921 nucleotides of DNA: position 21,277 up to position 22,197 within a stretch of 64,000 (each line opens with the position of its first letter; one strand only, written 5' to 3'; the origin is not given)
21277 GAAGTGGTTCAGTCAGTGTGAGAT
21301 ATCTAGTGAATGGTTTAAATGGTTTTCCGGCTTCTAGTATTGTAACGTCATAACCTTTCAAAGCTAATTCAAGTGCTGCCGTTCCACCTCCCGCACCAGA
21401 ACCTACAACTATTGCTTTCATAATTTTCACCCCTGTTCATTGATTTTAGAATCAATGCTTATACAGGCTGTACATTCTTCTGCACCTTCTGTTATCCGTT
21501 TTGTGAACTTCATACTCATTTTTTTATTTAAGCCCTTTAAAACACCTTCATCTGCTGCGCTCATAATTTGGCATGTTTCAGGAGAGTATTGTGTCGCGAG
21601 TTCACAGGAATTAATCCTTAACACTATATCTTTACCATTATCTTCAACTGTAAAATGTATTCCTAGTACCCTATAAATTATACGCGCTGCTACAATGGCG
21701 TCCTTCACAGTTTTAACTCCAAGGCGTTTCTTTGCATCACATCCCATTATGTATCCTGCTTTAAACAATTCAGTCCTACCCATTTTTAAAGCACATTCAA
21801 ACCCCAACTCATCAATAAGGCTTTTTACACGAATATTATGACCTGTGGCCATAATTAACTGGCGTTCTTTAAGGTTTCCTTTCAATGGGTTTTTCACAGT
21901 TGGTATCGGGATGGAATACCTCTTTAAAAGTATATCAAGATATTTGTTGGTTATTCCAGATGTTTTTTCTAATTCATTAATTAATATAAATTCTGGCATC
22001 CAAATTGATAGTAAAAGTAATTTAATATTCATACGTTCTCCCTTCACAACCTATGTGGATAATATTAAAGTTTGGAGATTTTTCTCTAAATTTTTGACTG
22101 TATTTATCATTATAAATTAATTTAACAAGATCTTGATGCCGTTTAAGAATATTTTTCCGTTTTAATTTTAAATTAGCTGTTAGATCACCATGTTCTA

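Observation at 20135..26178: Compact 4-gene operon combining pyruvyl-transferase-like, reductase-adenylase fusion, V4R/ATC-hydrolase-like and GMC flavoprotein genes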

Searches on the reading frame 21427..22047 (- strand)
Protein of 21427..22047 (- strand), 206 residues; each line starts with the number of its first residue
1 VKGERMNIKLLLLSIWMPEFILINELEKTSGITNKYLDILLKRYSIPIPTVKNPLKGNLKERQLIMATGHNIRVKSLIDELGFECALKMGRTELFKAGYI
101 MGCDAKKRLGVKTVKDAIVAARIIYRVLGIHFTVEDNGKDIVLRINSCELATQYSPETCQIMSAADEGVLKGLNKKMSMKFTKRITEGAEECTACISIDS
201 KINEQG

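Call 3: search_protein_families(library=pfam, proteins=[window:21427-22047:-], max_evalue=0.01)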
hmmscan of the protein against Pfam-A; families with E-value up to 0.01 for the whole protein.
window:21427-22047:- (206 aa): 1 family
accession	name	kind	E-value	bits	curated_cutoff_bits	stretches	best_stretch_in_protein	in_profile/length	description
PF14196.11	ATC_hydrolase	-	9.9e-06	26.9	28.1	1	75-193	14-142/145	L-2-amino-thiazoline-4-carboxylic acid hydrolase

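Call 4: search_protein_families(library=ncbifam, proteins=[window:21427-22047:-], max_evalue=0.01)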
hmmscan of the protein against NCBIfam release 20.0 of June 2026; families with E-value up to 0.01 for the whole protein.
window:21427-22047:- (206 aa): 0 families

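Call 18: search_solved_structures(query=window:21427-22047:-, max_evalue=10)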
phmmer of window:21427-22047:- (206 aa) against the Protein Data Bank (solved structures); distinct sequences matched with E-value up to 10: 4.
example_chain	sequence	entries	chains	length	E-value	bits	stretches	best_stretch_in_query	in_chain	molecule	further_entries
6z1q_AAA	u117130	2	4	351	2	11.5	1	76-104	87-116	Mitogen-activated protein kinase kinase kinase 14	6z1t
8yhw_A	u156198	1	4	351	2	11.5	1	76-104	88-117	Mitogen-activated protein kinase kinase kinase 14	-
4dn5_A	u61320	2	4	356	2.1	11.4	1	76-104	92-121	Mitogen-activated protein kinase kinase kinase 14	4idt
4idv_A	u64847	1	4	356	2.1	11.4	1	76-104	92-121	Mitogen-activated protein kinase kinase kinase 14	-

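Call 22: search_solved_structures(query=A2, max_evalue=10, show_alignments=2)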
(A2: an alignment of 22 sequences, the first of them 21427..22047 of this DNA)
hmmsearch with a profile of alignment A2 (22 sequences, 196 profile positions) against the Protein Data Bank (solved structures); distinct sequences matched with E-value up to 10: 5.
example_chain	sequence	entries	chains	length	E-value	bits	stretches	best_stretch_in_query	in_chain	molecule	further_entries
7a6h_K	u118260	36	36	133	0.38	13.7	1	44-102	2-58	DNA-directed RNA polymerases I and III subunit RPAC2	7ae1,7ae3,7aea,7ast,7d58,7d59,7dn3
1pch_A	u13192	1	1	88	0.61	13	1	32-94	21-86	PHOSPHOCARRIER PROTEIN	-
1ls4_A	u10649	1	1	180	1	12.3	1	24-94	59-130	Apolipophorin-III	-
1aep_A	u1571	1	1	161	1.1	12.2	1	24-94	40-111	APOLIPOPHORIN III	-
1ng6_A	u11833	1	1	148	1.6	11.7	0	4-36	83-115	Hypothetical protein yqeY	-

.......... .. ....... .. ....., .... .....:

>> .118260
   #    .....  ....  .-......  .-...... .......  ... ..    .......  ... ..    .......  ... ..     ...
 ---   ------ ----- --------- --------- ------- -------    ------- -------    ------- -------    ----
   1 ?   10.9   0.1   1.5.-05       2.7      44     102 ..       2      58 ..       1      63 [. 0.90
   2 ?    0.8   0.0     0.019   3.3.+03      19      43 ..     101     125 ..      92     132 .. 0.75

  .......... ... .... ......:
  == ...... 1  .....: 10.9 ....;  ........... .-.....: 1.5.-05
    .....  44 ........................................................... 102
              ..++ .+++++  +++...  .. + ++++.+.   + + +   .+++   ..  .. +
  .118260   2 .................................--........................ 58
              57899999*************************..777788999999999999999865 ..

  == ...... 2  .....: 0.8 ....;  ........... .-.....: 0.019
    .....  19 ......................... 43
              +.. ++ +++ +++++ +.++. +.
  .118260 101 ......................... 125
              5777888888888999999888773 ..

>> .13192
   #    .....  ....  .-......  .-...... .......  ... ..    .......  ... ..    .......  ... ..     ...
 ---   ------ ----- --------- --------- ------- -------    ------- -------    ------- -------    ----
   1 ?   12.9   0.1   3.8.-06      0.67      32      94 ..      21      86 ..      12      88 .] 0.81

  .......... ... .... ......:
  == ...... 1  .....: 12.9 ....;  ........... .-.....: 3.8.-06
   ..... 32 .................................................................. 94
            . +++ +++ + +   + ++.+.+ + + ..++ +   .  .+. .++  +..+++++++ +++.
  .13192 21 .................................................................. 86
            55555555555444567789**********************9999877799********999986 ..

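Call 25: find_homologous_proteins(query=A2, max_evalue=0.001)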
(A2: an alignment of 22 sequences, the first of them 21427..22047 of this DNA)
Query A2 (22 sequences) (206 aa, profile of the alignment): 197 proteins with E <= 0.001 among 8000 candidates; the best 120 are listed.
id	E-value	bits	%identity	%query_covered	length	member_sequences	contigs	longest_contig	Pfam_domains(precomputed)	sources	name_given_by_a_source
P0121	7.3e-69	249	100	98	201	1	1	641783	PF14196.12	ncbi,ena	-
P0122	9.8e-69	249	87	100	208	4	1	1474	-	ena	-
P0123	1.5e-68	248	87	100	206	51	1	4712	PF14196.12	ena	-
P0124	5.9e-68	246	88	100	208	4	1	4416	PF14196.12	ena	-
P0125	6.7e-68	246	62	94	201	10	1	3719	PF14196.12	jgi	jgi:hypothetical protein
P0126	4.4e-67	244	74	95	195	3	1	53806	PF14196.12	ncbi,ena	-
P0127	1.1e-66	242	61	94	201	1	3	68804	PF14196.12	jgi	jgi:hypothetical protein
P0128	1.2e-66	242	59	94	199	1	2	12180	PF14196.12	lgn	-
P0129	2.4e-66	241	61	95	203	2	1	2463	PF14196.12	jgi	jgi:hypothetical protein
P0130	4.2e-66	240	71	95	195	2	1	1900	PF14196.12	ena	-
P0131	5.6e-66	240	72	97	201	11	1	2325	PF14196.12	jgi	jgi:hypothetical protein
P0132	5.9e-66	240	64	94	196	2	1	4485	PF14196.12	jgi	jgi:L-2-amino-thiazoline-4-carboxylic acid hydrolase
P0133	6.1e-66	240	59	94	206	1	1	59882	PF14196.12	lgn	-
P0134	2.0e-65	238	72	95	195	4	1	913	PF14196.12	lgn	-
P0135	2.0e-65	238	63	94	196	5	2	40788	PF14196.12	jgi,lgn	-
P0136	2.5e-65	238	62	94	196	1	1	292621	PF14196.12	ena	-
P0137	2.6e-65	238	63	95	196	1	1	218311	PF14196.12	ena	-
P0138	3.4e-65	237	57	93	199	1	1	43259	PF14196.12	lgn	-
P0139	4.9e-65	237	58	94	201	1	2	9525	PF14196.12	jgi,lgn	jgi:hypothetical protein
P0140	6.9e-65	236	69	93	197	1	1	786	PF14196.12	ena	-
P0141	1.1e-64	236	54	96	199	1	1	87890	PF14196.12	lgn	-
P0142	1.3e-64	236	57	94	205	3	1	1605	PF14196.12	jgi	jgi:hypothetical protein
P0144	1.5e-64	235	60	95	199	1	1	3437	PF14196.12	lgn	-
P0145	4.7e-64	234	66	97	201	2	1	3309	PF14196.12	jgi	jgi:hypothetical protein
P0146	5.4e-64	234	70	95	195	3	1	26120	PF14196.12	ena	-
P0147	5.7e-64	233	65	94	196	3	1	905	PF14196.12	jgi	jgi:hypothetical protein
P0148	1.3e-63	232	68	95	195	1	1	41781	PF14196.12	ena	-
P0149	2.5e-63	231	68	95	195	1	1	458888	PF14196.12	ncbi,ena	-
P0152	5.4e-63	230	62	95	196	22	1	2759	PF14196.12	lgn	-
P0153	5.9e-63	230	64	94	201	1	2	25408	PF14196.12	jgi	jgi:hypothetical protein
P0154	2.4e-62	228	68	94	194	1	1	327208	PF14196.12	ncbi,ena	-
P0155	2.5e-62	228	67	95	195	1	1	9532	PF14196.12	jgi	jgi:hypothetical protein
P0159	1.6e-61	226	68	95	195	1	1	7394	PF14196.12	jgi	jgi:L-2-amino-thiazoline-4-carboxylic acid hydrolase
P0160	1.7e-61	225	64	95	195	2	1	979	PF14196.12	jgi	jgi:hypothetical protein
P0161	3.3e-61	224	67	95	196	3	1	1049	PF14196.12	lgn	-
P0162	3.8e-61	224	61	97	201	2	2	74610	PF14196.12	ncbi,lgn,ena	-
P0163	9.8e-61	223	56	93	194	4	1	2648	PF14196.12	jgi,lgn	-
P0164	4.0e-60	221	68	95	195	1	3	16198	PF14196.12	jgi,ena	jgi:hypothetical protein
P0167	3.5e-58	215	44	91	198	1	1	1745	PF14196.12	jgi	-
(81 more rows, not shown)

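Call 34: predict_structure(alignment_id=A4)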
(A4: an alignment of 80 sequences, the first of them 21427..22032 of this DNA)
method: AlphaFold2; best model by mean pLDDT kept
length: 201 residues; sequences in the alignment: 80
mean_pLDDT: 91.7   pTM: 0.88
mean pLDDT of the five models: 91.7, 91.6, 91.5, 91.5, 91.1
residues with pLDDT >= 90: 159; 70-90: 32; 50-70: 6; < 50: 4
segments of 3 or more residues with pLDDT < 50: 198-201
pLDDT, mean of each block of 10 residues (from residue 1): 80 91 96 98 83 91 97 99 99 98 94 94 93 89 90 97 98 95 92 67 36
secondary structure, 60 per line:
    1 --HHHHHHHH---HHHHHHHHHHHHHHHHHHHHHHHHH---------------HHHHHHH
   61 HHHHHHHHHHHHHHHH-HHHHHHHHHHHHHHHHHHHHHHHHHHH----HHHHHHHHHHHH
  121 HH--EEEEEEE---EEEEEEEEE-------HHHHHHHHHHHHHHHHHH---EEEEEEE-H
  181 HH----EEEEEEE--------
elements in order: H3-10 H14-38 H54-76 H78-104 H109-122 E125-131 E135-143 H151-168 E172-178 E187-193
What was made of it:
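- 21427..22032 (-): Small V4R/Bet3-fold protein, 201 aa from the ATG at 22032. Borderline ATC_hydrolase PF14196 hit. AlphaFold2 pLDDT 91.7 (call 34).
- Confident model (call 34).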

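Call 36: fold_search(model_id=the predicted structure, library=pdb)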
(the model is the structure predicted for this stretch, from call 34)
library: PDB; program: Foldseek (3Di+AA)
matches with E <= 10: 402; with E <= 0.001: 36
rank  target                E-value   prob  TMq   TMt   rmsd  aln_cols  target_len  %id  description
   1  6aq3_E                1.9e-05  1.00  0.56  0.64   3.6       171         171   14  Crystal structure of a trafficking protein particle complex subunit 3 from Naegleria fowleri covalently bound to palmi (released 2017-08-30)
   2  7u05_F                3.9e-05  1.00  0.53  0.57   5.9       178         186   15  Structure of the yeast TRAPPII-Rab11/Ypt32 complex in the closed/closed state (composite structure) (released 2022-04-27)
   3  6aq3_F                4.1e-05  1.00  0.53  0.61   4.6       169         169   16  Crystal structure of a trafficking protein particle complex subunit 3 from Naegleria fowleri covalently bound to palmi (released 2017-08-30)
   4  6aq3_A                5.0e-05  1.00  0.51  0.60   4.9       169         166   15  Crystal structure of a trafficking protein particle complex subunit 3 from Naegleria fowleri covalently bound to palmi (released 2017-08-30)
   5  6aq3_C                6.5e-05  1.00  0.52  0.60   4.4       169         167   15  Crystal structure of a trafficking protein particle complex subunit 3 from Naegleria fowleri covalently bound to palmi (released 2017-08-30)
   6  6aq3_B                7.2e-05  1.00  0.55  0.62   3.5       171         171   15  Crystal structure of a trafficking protein particle complex subunit 3 from Naegleria fowleri covalently bound to palmi (released 2017-08-30)
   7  6aq3_D                8.9e-05  1.00  0.57  0.66   3.7       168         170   17  Crystal structure of a trafficking protein particle complex subunit 3 from Naegleria fowleri covalently bound to palmi (released 2017-08-30)
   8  7e2c_C                9.4e-05  1.00  0.55  0.59   5.5       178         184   16  Monomer of TRAPPII (open) (released 2022-02-09)
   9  7b6d_G                1.5e-04  1.00  0.59  0.69   3.2       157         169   13  Drosophila melanogaster TRAPPCore (C1, C2, C2L, C3a/b, C4, C5, C6 subunits) (released 2021-06-09)
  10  7kmt_F                1.9e-04  1.00  0.55  0.60   5.9       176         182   15  Structure of the yeast TRAPPIII-Ypt1(Rab1) complex (released 2021-06-02)
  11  3cue_E                2.4e-04  1.00  0.55  0.58   5.6       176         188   16  Crystal structure of a TRAPP subassembly activating the Rab Ypt1p (released 2008-07-08)
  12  7e8t_C                2.4e-04  1.00  0.46  0.49   5.6       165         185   16  Monomer of Ypt32-TRAPPII (released 2022-02-09)
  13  5fru_A                2.5e-04  1.00  0.50  0.51   4.8       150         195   16  crystal structure of the phenol-responsive sensory domain of the transcription activator PoxR (released 2016-03-30)
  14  1wc8                  2.5e-04  1.00  0.55  0.66   4.8       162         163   18  The crystal structure of mouse bet3p (released 2004-12-13)
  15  7e2c_F                2.5e-04  1.00  0.51  0.55  10.3       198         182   18  Monomer of TRAPPII (open) (released 2022-02-09)
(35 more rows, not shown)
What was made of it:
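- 21427..22032 (-): Foldseek top hits are palmitoylated TRAPPC3/Bet3 and the PoxR/MopR/DmpR phenol-sensor domains (call 36).
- On Fe-S-containing FAD dehydrogenase complex, catalytic subunit (BcGDH alpha type): The neighbour is a V4R-fold protein (call 36).
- On V4R / Bet3 fold: Calls 34 and 36.
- Closest known: V4R / Bet3. Same: The predicted fold matches at Foldseek probability 1.0 with TM-scores of about 0.5-0.69 (call 36).
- It resembles palmitate-binding Bet3 and phenol-binding V4R sensor domains (call 36). The Bet3-like fold suits a lipid (call 36).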

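Call 75: search_protein_families(library=pfam, proteins=[window:21427-22032:-], max_evalue=10)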
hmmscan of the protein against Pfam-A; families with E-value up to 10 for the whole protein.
window:21427-22032:- (201 aa): 1 family
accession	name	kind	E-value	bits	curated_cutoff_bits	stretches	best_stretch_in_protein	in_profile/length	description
PF14196.11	ATC_hydrolase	-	9.3e-06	26.9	28.1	1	70-188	14-142/145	L-2-amino-thiazoline-4-carboxylic acid hydrolase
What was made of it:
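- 21427..22032 (-): PF14196 at 26.9 bits against 28.1 (calls 3, 75).
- On ATC hydrolase (PF14196): 26.9 bits against 28.1, E=9e-6 (calls 3, 75).
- Closest known: Carboxylic acid reductases. Different: No phosphopantetheine carrier domain is present (calls 3, 75).
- No PP-binding domain (calls 3, 75).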
